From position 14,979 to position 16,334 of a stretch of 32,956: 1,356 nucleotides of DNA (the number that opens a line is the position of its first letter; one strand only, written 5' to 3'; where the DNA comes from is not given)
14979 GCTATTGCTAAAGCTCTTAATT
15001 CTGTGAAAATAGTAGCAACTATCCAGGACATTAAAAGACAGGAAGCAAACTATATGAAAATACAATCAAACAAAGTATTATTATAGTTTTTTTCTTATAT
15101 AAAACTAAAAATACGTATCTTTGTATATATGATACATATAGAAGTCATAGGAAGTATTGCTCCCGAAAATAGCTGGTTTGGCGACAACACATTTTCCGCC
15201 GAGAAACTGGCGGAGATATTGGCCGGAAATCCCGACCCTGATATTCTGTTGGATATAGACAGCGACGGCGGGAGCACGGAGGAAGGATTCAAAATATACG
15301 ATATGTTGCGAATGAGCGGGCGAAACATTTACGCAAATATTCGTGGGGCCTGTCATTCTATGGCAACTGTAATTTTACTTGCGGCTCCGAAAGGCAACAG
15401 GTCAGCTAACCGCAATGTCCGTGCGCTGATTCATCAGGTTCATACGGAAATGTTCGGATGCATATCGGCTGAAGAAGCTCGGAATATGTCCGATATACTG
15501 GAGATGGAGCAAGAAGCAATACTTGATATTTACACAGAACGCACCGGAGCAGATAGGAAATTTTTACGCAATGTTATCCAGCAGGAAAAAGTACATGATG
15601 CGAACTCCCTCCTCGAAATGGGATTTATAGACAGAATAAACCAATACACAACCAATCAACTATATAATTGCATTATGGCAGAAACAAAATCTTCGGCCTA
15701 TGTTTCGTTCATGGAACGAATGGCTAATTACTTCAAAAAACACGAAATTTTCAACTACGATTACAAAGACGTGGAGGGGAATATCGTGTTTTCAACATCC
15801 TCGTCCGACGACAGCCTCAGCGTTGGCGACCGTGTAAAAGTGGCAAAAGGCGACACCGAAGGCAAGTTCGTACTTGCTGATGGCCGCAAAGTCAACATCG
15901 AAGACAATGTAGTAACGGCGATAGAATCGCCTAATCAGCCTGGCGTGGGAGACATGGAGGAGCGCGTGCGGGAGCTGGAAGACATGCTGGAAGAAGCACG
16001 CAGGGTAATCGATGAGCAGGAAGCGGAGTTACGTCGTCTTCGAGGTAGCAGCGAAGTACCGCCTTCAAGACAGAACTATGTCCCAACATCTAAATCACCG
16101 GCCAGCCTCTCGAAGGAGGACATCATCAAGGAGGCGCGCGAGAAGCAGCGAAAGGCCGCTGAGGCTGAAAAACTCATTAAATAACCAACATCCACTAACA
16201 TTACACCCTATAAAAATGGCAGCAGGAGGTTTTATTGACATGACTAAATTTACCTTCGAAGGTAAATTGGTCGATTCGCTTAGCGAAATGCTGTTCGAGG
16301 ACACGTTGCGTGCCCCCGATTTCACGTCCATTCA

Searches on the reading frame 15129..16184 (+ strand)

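Call 67: search_protein_families(library=pfam, proteins=[window:15129-16184:+], max_evalue=0.001)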
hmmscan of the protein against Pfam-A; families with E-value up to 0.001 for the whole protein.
window:15129-16184:+ (351 aa): 1 family
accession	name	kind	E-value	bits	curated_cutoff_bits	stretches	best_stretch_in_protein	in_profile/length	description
PF00574.28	CLP_protease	-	3.4e-23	82.9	20.2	1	32-172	42-180/182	Clp protease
